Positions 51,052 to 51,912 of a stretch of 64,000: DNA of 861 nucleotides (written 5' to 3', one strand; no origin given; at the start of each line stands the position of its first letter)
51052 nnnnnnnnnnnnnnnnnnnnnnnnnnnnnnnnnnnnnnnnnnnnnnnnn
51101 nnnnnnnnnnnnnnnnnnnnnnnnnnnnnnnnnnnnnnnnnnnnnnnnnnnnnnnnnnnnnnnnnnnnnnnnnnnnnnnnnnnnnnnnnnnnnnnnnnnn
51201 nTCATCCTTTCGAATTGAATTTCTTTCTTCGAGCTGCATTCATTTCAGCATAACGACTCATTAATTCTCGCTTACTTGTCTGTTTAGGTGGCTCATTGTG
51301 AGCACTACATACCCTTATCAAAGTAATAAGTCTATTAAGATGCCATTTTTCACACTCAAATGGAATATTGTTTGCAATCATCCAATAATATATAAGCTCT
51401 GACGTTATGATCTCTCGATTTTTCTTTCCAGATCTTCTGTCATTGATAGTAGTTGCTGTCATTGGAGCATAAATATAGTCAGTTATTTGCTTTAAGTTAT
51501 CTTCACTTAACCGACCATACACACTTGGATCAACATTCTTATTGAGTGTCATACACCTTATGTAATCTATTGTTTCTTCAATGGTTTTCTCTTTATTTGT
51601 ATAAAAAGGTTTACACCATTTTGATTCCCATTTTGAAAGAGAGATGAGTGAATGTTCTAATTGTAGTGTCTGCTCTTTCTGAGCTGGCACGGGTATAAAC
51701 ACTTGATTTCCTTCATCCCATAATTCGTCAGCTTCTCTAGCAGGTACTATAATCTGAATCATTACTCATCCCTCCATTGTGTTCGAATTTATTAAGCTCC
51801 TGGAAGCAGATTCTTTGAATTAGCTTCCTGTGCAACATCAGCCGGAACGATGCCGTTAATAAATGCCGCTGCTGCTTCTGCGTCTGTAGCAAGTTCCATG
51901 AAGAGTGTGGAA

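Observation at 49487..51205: Only recognisable lysin sits inside the tail operon, 21 kb from the holin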

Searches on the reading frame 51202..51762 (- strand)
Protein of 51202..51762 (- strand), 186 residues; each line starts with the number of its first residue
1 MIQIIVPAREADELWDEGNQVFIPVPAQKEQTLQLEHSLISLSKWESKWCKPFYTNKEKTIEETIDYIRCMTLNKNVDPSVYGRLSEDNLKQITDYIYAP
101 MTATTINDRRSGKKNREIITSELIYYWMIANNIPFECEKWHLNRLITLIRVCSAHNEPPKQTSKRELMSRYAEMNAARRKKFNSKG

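Call 5: search_protein_families(library=pfam, proteins=[window:51202-51762:-], max_evalue=0.01)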
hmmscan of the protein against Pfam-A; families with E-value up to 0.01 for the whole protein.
window:51202-51762:- (186 aa): 0 families

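Call 13: search_protein_families(library=phrogs, proteins=[window:51202-51762:-], max_evalue=0.001)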
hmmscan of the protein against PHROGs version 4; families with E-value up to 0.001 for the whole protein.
window:51202-51762:- (186 aa): 1 family
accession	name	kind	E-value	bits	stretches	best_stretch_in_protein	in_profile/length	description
phrog_4338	-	unknown function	7.8e-75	251.4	1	1-186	1-180/180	-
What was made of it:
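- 51202..51762 (-): Upstream anchor of the slot: conserved 186-aa protein (phrog_4338); its stop codon overlaps the lysin start. Call 13.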

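Call 18: search_dna_similar(query=window:51202-51762:-, collection=phages, mode=protein, max_rows=40)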
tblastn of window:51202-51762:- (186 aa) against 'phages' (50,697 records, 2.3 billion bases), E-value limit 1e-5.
Records with a match: 240; places in all: 240; records where one place covers at least 80% of the query: 240.
Best place of each record, by identity: 60-80% 1; <60% 239.
By first word of the organism name: Arthrobacter 95; Gordonia 55; Streptomyces 53; Lactococcus 13; Curtobacterium 7; Bacteriophage 4; Microbacterium 4; Rhodococcus 4; Faecalibacterium 2; Caudovirus 2; and 1 more.
By host as written in the record: Arthrobacter sp. ATCC 21022 62; Gordonia rubripertincta NRRL B-16540 36; Streptomyces griseus ATCC 10137 18; Arthrobacter globiformis B-2979 15; Gordonia terrae 3612 15; Streptomyces scabiei RL-34 14; Arthrobacter globiformis NRRL B-2979 SEA 10; Lactococcus lactis 10; and 31 more.
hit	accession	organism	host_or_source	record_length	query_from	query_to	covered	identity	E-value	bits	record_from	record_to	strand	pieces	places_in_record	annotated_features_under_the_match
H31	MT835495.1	Bacteriophage sp.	human fecal samples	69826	1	186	100%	61.2%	1e-70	237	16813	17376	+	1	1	record has no annotation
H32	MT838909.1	Bacteriophage sp.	human fecal samples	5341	1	186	100%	51.6%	1e-54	191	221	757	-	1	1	record has no annotation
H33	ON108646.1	Streptomyces phage TonyStarch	Streptomyces mirabilis NRRL B-2400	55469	12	186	94%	53.7%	2e-57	199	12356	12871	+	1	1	18: hypothetical protein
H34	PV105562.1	Streptomyces phage HazuAndZazu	Streptomyces mirabilis NRRL B-2400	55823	12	186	94%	53.7%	2e-57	199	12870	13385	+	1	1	18: hypothetical protein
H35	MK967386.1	Streptomyces phage Esketit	Streptomyces griseus ATCC 10137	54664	12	186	94%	53.1%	3e-57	199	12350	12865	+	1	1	18: hypothetical protein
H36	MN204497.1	Streptomyces phage Meibysrarus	Streptomyces griseus ATCC 10137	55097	12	186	94%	53.1%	3e-57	199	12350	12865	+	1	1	18: hypothetical protein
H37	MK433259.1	Streptomyces phage IceWarrior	Streptomyces platensis MJ1A1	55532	12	186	94%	53.1%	3e-57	199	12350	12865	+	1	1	18: hypothetical protein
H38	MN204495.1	Streptomyces phage CherryBlossom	Streptomyces griseus ATCC 10137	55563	12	186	94%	53.1%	3e-57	199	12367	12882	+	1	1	18: hypothetical protein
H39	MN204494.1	Streptomyces phage Jaylociraptor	Streptomyces griseus ATCC 10137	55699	12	186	94%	53.1%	3e-57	199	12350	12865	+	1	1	18: hypothetical protein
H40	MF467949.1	Streptomyces phage Spectropatronm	Streptomyces griseus ATCC 10137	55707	12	186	94%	53.1%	3e-57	199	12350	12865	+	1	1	hypothetical protein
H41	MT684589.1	Streptomyces phage Maya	Streptomyces indigocolor NRRL B-12366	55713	12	186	94%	53.1%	3e-57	199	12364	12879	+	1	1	18: hypothetical protein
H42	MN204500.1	Streptomyces phage Hoshi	Streptomyces griseus ATCC 10137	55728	12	186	94%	53.1%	3e-57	199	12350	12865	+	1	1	18: hypothetical protein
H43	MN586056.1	Streptomyces phage FidgetOrca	Streptomyces griseus ATCC 10137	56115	12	186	94%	53.1%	3e-57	199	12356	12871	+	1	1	18: hypothetical protein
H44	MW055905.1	Streptomyces phage Indigenous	Streptomyces griseus ATCC 10137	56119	12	186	94%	53.1%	3e-57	199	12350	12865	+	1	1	18: hypothetical protein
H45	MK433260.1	Streptomyces phage Namo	Streptomyces griseus ATCC 10137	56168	12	186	94%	53.1%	3e-57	199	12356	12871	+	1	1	18: hypothetical protein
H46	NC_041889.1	Streptomyces phage Rima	Streptomyces azureus NRRL B-2655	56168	12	186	94%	53.1%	3e-57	199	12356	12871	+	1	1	18: hypothetical protein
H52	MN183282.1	Arthrobacter phage Qui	Arthrobacter globiformis NRRL B-2979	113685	1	186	100%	50.0%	3e-52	184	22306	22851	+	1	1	32: hypothetical protein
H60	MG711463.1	Faecalibacterium phage FP_oengus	Faecalibacterium prausnitzii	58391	1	186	100%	47.9%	5e-49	175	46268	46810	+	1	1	hypothetical protein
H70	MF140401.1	Arthrobacter phage Caterpillar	Arthrobacter sp. ATCC 21022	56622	1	186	100%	47.1%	1e-45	165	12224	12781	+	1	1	17: hypothetical protein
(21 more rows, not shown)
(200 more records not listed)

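Call 20: get_annotated_region(hit=H60, flank=9000)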
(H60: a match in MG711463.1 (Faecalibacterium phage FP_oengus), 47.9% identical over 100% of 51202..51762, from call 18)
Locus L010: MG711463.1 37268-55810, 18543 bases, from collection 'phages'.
description: Faecalibacterium phage FP_oengus, complete genome.
organism: Faecalibacterium phage FP_oengus (NCBI taxid 2070188)
taxonomy: Viruses; Duplodnaviria; Heunggongvirae; Uroviricota; Caudoviricetes; Oengusvirus; Oengusvirus oengus
host: Faecalibacterium prausnitzii; source: -; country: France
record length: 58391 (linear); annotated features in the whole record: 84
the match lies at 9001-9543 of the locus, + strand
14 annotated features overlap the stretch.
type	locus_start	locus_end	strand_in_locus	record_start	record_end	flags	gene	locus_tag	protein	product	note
CDS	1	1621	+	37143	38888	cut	-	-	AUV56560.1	terminase large subunit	rasttk_feature_creation_tool=prodigal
CDS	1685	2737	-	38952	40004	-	-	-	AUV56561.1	hypothetical protein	rasttk_feature_creation_tool=prodigal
CDS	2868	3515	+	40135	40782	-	-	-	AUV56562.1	hypothetical protein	rasttk_feature_creation_tool=prodigal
CDS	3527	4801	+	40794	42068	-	-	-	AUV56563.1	portal protein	rasttk_feature_creation_tool=prodigal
CDS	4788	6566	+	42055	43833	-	-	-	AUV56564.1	major capsid protein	rasttk_feature_creation_tool=prodigal; Major Capsid protein MCP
CDS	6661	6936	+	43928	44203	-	-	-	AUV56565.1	hypothetical protein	rasttk_feature_creation_tool=prodigal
CDS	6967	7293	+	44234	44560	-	-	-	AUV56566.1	hypothetical protein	rasttk_feature_creation_tool=prodigal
CDS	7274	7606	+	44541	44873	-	-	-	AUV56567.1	tail completion protein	rasttk_feature_creation_tool=prodigal; Tail completion protein Tc1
CDS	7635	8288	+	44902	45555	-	-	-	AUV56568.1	tail protein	rasttk_feature_creation_tool=prodigal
CDS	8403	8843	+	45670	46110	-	-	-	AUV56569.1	hypothetical protein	rasttk_feature_creation_tool=prodigal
CDS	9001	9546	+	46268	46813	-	-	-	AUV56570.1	hypothetical protein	rasttk_feature_creation_tool=prodigal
CDS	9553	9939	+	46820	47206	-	-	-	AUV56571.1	neck protein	rasttk_feature_creation_tool=glimmer3; Neck protein Ne1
CDS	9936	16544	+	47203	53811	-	-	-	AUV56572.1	tape measure protein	rasttk_feature_creation_tool=prodigal; tape Measure protein TMP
CDS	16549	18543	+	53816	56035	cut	-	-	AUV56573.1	tail protein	rasttk_feature_creation_tool=prodigal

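Call 21: get_annotated_region(hit=H46, flank=9000)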
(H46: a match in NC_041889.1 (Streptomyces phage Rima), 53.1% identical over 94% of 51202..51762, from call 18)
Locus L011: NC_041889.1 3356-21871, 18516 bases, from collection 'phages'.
description: Streptomyces phage Rima, complete genome.
organism: Streptomyces phage Rima (NCBI taxid 1897525)
taxonomy: Viruses; Duplodnaviria; Heunggongvirae; Uroviricota; Caudoviricetes; Rimavirus; Rimavirus rima
host: Streptomyces azureus NRRL B-2655; source: soil; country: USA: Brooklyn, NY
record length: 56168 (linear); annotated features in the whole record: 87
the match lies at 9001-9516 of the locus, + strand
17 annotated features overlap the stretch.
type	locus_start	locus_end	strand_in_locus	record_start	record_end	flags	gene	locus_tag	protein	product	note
CDS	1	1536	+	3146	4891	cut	8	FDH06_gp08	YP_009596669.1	terminase large subunit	Terminase, large subunit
CDS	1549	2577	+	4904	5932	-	9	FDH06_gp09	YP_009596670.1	hypothetical protein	-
CDS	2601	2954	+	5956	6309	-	10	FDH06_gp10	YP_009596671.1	hypothetical protein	-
CDS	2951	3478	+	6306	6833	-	11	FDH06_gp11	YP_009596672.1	hypothetical protein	-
CDS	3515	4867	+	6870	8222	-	12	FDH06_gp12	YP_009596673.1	portal protein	Portal protein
CDS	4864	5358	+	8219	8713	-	13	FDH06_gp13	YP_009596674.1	hypothetical protein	-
CDS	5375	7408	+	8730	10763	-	14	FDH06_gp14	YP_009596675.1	head maturation protease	Capsid maturation protease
CDS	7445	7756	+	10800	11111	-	15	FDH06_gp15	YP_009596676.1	hypothetical protein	-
CDS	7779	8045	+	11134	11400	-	16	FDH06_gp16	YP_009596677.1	tail terminator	-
CDS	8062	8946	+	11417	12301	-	17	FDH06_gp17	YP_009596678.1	major tail protein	Major tail protein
CDS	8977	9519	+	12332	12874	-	18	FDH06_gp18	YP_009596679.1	hypothetical protein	-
CDS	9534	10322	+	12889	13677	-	19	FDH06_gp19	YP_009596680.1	major tail protein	Major tail protein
CDS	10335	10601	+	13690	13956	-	20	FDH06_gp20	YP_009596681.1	hypothetical protein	-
CDS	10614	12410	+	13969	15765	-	21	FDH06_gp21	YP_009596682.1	chitosanase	Chitosanase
CDS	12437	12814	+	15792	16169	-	22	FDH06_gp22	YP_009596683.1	hypothetical protein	-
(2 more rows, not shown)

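Call 24: get_annotated_region(hit=H70, flank=14000)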
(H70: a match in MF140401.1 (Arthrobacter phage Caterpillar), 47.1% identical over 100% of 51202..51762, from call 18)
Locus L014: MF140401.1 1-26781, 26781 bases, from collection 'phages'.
description: Arthrobacter phage Caterpillar, complete genome.
organism: Arthrobacter phage Caterpillar (NCBI taxid 2015855)
taxonomy: Viruses; Duplodnaviria; Heunggongvirae; Uroviricota; Caudoviricetes; Gordonvirus
host: Arthrobacter sp. ATCC 21022; source: soil; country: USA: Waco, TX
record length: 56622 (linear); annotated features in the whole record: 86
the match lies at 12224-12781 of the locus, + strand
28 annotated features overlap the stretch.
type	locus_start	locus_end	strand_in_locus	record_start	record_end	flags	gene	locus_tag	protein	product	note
CDS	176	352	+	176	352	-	1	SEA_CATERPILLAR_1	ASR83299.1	hypothetical protein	-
CDS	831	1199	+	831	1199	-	2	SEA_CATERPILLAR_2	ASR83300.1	hypothetical protein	-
CDS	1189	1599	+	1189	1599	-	3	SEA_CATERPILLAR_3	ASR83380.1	HNH endonuclease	-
CDS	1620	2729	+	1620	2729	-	4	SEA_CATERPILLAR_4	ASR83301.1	lysin A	-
CDS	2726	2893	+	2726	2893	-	5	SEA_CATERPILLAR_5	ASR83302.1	hypothetical protein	-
CDS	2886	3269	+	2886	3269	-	6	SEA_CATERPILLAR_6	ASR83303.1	hypothetical protein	-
CDS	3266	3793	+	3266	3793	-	7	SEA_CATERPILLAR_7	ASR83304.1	hypothetical protein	-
CDS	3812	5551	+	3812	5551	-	8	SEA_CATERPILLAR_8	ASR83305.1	terminase large subunit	-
CDS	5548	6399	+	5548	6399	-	9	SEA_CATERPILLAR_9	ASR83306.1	hypothetical protein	-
CDS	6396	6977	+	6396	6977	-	10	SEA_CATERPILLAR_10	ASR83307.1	hypothetical protein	-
CDS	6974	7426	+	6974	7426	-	11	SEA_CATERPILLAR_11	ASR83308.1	hypothetical protein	-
CDS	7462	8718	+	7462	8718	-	12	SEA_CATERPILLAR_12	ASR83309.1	portal protein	-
CDS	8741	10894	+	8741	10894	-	13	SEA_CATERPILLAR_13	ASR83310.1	capsid & capsid maturation protease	-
CDS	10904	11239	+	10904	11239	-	14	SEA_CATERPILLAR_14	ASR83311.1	hypothetical protein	-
CDS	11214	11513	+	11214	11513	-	15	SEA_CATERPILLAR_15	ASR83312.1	hypothetical protein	-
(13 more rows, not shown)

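Call 25: get_annotated_region(hit=H52, flank=12000)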
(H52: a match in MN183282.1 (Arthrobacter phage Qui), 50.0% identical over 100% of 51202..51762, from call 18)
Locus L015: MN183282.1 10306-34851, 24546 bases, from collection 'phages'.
description: Arthrobacter phage Qui, complete genome.
organism: Arthrobacter phage Qui (NCBI taxid 2603260)
taxonomy: Viruses; Duplodnaviria; Heunggongvirae; Uroviricota; Caudoviricetes; Quivirus; Quivirus qui
host: Arthrobacter globiformis NRRL B-2979; source: soil; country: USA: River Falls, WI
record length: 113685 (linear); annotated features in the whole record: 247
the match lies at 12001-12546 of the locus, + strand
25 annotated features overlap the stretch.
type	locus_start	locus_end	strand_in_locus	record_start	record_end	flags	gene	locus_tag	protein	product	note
CDS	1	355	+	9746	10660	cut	18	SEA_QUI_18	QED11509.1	membrane protein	-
CDS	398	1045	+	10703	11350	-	19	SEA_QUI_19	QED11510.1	membrane protein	-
CDS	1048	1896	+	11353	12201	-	20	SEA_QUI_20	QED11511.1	hypothetical protein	-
CDS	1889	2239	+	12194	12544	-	21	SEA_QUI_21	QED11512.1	hypothetical protein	-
CDS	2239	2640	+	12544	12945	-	22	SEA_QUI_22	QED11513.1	membrane protein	-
CDS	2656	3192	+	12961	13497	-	23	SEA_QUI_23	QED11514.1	hypothetical protein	-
CDS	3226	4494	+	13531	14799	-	24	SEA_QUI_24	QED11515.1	membrane protein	-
CDS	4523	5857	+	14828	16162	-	25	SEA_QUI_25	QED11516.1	hypothetical protein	-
CDS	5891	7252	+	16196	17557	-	26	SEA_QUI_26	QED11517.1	portal protein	-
CDS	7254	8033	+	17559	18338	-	27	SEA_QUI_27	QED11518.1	hypothetical protein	-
CDS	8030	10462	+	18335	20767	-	28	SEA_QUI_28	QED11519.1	capsid maturation protease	-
CDS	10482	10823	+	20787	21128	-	29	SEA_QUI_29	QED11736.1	hypothetical protein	-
CDS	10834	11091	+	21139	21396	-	30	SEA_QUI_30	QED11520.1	hypothetical protein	-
CDS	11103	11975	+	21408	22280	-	31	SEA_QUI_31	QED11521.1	major tail protein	-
CDS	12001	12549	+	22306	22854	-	32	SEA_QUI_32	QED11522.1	hypothetical protein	-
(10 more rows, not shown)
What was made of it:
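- In actinophage relatives the same slot holds genes annotated as tail proteins (calls 21, 24, 25).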

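Call 36: find_related_loci(query=window:51202-51762:-, collection=viral_contigs, flank=10000)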
Query window:51202-51762:- (186 aa) in viral_contigs; peptide patterns used: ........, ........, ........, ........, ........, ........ (x = any residue, [..] = any of these).
507 stretches matched a pattern; 502 encode a relative of the query (tblastn E <= 1e-3); the best 80 are kept; 80 distinct loci.
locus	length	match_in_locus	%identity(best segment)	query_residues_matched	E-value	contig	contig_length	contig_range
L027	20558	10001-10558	66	1-186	1e-84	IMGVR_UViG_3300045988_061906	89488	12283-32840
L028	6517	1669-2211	65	1-186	7e-81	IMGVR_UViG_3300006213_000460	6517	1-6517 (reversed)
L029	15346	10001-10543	65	1-186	3e-80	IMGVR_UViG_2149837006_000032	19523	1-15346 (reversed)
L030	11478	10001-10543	64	1-186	8e-80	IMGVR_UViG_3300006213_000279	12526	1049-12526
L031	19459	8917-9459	64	1-186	8e-80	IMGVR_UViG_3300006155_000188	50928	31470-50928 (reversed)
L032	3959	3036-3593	63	1-186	1e-79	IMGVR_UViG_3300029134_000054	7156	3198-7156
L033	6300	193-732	63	1-186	3e-79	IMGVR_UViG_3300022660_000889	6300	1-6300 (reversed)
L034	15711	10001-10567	66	1-186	2e-79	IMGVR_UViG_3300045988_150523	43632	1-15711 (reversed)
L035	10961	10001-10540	63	1-186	3e-79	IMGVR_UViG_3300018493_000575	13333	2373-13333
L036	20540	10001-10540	63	1-186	3e-79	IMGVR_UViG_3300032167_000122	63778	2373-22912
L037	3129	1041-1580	63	1-186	2e-79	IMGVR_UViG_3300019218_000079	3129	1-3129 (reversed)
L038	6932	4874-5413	63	1-186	8e-79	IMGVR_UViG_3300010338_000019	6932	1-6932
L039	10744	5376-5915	63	1-186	8e-79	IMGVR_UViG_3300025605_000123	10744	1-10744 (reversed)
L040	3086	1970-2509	64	1-186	1e-79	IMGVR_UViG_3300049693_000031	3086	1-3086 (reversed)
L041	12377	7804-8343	65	1-186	7e-79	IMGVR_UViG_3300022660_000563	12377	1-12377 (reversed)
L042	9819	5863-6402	63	1-186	8e-79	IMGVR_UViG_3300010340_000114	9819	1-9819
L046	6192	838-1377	64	1-186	3e-78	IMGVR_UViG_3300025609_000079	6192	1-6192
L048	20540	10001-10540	63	1-186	4e-78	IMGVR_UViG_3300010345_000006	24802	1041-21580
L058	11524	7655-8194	63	1-186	1e-77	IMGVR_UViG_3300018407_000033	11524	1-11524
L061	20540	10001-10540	63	1-186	2e-77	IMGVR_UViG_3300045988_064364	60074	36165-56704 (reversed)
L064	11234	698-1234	64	1-186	4e-77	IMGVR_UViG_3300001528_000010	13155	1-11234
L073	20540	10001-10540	62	1-186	1e-76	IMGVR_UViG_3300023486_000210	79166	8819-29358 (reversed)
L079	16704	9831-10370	62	1-186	3e-76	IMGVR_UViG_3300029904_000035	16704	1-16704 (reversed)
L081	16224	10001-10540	63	1-186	4e-76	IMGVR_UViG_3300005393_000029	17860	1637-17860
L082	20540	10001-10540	63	1-186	5e-76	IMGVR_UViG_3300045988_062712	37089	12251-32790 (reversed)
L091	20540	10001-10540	63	1-186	1e-75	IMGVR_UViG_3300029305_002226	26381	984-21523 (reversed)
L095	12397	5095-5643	63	1-186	9e-76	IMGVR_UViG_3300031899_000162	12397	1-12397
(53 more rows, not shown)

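Call 40: search_protein_families(library=pfam, proteins=[L039:5923-6222:+, L039:6235-6546:+, L039:6549-7313:+, L042:7048-7971:+, L048:10569-11354:+, L048:11354-11686:+, L048:11701-12063:+, L073:11355-12647:+, L073:11035-11352:+, L079:10377-11981:+], max_evalue=0.01)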
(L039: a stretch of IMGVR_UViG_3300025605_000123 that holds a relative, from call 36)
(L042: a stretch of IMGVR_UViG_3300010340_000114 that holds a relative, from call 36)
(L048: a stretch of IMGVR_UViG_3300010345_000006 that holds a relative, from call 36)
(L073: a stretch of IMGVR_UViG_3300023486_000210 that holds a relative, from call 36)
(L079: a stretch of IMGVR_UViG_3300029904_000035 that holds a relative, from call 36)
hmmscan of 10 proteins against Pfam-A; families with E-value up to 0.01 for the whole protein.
L039:5923-6222:+ (99 aa): 2 families
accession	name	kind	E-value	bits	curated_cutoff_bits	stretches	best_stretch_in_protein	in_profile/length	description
PF04235.18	DUF418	-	0.0052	17.2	23.6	1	11-85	11-86/163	Protein of unknown function (DUF418)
PF03239.20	FTR1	-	0.0085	15.9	25.3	1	6-89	31-116/284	Iron permease FTR1 family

L039:6235-6546:+ (103 aa): 0 families

L039:6549-7313:+ (254 aa): 2 families
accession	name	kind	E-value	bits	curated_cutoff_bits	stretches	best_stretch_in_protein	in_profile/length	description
PF01510.30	Amidase_2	-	4.4e-19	69.5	26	1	21-155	2-130/131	N-acetylmuramoyl-L-alanine amidase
PF08239.17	SH3_3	-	0.00021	21.9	27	1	196-249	1-52/54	Bacterial SH3 domain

L042:7048-7971:+ (307 aa): 4 families
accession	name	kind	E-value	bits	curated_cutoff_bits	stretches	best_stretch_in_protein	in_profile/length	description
PF05036.18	SPOR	-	1.2e-25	90.1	21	2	185-252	4-75/76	SPOR domain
PF08230.16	CW_7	-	2.7e-21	75.4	25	1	268-307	1-40/40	CW_7 repeat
PF01510.30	Amidase_2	-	9.7e-19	68.4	26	1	21-156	2-131/131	N-acetylmuramoyl-L-alanine amidase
PF12010.13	DUF3502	-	0.0015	19.4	24.4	0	223-251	29-57/69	Domain of unknown function (DUF3502)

L048:10569-11354:+ (261 aa): 1 family
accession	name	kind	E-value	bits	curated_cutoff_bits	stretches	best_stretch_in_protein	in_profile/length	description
PF01510.30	Amidase_2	-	3.4e-18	66.7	26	1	23-157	4-131/131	N-acetylmuramoyl-L-alanine amidase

L048:11354-11686:+ (110 aa): 0 families

L048:11701-12063:+ (120 aa): 0 families

L073:11355-12647:+ (430 aa): 3 families
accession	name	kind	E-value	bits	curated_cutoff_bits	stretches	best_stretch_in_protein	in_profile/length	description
PF18013.6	Phage_lysozyme2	-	2.7e-33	115.6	28.2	1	192-351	4-140/140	Phage tail lysozyme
PF01510.30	Amidase_2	-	1.9e-16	61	26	1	21-155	2-130/131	N-acetylmuramoyl-L-alanine amidase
PF08239.17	SH3_3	-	0.0011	19.6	27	1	372-425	1-52/54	Bacterial SH3 domain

L073:11035-11352:+ (105 aa): 0 families

L079:10377-11981:+ (534 aa): 2 families
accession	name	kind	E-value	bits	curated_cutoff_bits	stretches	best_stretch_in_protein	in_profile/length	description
PF05257.22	CHAP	-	8.6e-11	42.6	26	1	323-416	2-81/81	CHAP domain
PF00082.27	Peptidase_S8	-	9.8e-06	25.5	21.8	1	40-246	69-288/288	Subtilase family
